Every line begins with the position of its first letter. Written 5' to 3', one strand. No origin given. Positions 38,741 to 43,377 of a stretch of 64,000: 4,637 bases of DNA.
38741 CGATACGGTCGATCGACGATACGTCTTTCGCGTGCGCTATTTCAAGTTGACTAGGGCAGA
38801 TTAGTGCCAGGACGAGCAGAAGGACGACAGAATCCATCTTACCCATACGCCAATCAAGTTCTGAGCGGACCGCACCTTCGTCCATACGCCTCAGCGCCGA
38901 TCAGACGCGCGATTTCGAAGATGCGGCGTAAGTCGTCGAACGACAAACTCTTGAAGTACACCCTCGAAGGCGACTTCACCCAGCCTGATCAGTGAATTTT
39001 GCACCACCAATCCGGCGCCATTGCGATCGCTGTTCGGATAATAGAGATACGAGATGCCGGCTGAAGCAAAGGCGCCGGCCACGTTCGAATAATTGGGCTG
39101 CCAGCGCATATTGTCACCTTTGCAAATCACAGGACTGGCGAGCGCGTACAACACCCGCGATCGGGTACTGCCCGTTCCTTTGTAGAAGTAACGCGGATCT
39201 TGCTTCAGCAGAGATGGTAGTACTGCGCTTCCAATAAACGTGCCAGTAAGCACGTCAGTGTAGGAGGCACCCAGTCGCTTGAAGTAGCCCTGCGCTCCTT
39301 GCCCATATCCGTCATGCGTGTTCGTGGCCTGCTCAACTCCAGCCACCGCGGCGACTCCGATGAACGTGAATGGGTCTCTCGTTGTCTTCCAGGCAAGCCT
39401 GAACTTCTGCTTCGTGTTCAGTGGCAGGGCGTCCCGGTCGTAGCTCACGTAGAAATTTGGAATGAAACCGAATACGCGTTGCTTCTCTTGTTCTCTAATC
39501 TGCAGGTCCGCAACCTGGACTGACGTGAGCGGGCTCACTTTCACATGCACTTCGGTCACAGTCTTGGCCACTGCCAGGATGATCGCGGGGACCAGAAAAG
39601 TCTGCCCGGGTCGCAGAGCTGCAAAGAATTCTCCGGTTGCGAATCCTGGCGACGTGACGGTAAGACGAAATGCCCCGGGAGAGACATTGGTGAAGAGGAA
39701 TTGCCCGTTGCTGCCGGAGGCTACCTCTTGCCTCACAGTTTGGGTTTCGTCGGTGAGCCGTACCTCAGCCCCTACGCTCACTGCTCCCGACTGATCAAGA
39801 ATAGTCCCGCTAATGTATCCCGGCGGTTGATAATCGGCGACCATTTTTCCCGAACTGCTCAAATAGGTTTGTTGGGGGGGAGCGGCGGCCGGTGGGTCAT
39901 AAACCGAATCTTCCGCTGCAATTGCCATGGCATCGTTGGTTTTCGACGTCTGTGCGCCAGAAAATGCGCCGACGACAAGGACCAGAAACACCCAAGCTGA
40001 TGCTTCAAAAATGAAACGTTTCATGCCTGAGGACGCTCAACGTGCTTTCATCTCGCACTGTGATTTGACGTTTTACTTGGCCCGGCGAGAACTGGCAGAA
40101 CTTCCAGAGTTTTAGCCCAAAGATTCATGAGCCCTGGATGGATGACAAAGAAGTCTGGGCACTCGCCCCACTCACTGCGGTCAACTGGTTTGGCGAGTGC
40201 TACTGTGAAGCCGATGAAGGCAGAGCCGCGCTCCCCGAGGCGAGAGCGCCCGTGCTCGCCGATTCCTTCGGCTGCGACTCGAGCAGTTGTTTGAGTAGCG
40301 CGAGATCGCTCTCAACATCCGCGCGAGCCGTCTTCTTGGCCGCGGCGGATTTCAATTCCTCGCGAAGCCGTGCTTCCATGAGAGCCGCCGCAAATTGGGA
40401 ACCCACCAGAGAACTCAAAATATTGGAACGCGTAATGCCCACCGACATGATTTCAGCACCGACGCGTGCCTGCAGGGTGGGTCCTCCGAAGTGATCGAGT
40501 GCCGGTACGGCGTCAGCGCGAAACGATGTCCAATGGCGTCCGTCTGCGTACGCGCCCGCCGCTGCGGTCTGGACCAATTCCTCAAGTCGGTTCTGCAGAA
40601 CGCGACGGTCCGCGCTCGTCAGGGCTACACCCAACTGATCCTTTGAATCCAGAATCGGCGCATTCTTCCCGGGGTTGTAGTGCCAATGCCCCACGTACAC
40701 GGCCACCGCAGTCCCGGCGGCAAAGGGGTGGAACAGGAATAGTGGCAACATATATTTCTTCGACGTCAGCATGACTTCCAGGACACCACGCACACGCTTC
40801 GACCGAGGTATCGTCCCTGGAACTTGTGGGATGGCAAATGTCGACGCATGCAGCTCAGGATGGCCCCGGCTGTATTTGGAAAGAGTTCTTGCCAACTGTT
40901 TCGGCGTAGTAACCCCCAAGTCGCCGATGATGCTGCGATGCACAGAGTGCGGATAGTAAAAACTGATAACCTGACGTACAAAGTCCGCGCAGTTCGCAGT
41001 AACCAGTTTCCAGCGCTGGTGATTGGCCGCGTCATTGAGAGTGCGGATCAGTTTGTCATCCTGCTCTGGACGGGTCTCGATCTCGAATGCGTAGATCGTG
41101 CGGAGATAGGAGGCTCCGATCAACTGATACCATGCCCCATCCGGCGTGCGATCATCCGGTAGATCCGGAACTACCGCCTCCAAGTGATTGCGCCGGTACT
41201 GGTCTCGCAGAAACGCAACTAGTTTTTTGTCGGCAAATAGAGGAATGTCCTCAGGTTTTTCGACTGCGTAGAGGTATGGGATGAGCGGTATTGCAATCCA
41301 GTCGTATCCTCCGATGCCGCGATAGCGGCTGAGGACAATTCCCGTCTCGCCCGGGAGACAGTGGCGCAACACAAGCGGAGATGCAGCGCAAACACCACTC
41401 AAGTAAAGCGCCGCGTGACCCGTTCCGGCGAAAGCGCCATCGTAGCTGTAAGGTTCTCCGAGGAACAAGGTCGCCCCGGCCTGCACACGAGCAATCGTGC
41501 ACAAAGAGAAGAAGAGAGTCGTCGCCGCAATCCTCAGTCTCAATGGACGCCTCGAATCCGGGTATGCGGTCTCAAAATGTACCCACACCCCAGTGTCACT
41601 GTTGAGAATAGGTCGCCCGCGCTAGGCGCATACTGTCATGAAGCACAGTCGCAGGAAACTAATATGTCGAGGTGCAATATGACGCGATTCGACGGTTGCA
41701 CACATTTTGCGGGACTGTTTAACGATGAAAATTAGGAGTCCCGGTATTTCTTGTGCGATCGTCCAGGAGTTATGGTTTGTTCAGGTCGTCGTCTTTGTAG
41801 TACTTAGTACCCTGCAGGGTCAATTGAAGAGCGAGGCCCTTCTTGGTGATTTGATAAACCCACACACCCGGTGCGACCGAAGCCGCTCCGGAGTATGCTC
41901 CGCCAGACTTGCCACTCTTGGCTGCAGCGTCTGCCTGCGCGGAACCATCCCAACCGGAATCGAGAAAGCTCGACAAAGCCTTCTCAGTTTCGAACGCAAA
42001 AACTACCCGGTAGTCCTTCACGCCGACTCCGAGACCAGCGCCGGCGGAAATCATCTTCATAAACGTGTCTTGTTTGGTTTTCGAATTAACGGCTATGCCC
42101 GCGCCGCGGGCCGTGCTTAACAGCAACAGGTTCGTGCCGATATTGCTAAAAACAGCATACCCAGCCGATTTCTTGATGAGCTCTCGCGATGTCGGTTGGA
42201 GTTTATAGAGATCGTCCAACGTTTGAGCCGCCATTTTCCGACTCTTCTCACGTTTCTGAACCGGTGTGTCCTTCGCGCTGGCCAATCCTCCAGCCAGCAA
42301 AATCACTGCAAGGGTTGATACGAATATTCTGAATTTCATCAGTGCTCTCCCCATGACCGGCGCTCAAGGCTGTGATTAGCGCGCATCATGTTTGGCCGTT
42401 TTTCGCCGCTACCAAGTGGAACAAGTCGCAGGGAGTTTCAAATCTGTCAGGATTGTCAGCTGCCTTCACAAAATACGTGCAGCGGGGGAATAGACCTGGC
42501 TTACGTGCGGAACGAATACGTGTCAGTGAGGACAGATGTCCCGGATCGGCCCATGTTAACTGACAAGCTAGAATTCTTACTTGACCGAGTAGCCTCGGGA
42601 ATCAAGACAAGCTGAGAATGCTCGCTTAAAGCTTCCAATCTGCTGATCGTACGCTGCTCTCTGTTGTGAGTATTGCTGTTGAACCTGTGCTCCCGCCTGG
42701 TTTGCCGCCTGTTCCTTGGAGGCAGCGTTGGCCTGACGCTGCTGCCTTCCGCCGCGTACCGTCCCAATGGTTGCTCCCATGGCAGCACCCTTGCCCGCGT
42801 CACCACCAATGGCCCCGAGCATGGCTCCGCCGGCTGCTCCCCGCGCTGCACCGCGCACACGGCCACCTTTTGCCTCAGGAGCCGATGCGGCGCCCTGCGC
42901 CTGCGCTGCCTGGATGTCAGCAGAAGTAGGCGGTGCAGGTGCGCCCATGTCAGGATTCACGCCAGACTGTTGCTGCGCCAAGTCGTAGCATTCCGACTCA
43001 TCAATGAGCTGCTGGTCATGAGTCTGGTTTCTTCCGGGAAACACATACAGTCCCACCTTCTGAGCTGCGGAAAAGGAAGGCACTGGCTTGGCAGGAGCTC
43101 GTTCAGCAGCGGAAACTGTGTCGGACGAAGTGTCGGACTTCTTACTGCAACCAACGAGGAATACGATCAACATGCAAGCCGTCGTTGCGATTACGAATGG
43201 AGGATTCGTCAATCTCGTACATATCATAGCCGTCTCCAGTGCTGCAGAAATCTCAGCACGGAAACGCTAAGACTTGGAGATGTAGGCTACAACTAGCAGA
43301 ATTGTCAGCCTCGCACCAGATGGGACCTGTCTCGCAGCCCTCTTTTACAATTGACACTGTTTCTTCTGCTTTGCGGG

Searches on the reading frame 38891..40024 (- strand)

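Call 43: search_protein_families(library=pfam, proteins=[window:38891-40024:-], max_evalue=0.0001)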
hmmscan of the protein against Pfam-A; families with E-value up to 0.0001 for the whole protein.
window:38891-40024:- (377 aa): 1 family
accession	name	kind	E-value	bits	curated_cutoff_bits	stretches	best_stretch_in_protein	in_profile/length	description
PF13620.12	CarboxypepD_reg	-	2.3e-14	53.9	32.3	1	71-142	2-74/82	Carboxypeptidase regulatory-like domain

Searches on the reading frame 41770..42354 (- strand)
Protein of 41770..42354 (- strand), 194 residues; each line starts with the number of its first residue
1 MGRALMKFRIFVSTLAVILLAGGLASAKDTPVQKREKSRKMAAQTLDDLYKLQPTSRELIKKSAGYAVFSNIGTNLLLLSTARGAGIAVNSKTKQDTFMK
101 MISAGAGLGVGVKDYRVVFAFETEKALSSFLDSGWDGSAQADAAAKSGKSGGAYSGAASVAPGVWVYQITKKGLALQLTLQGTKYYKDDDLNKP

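Call 43: search_protein_families(library=pfam, proteins=[window:41770-42354:-], max_evalue=0.0001)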
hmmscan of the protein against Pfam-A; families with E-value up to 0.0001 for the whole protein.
window:41770-42354:- (194 aa): 1 family
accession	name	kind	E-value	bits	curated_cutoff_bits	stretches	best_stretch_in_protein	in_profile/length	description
PF04366.17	Ysc84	-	1.7e-08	34.7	25.1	1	104-193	3-93/127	Las17-binding protein actin regulator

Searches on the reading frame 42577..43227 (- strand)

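Call 43: search_protein_families(library=pfam, proteins=[window:42577-43227:-], max_evalue=0.0001)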
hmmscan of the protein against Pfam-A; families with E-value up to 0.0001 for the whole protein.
window:42577-43227:- (216 aa): 3 families
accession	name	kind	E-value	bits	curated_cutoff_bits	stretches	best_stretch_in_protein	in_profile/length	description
PF13436.11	Gly-zipper_OmpA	-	5.4e-07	29.7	27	1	124-160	5-41/44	Glycine-zipper domain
PF13441.11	Gly-zipper_YMGG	-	2.3e-05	24.5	28.9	1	122-160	2-40/45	YMGG-like Gly-zipper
PF13488.11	Gly-zipper_Omp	-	5.7e-05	23.4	25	0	126-160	2-36/46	Glycine zipper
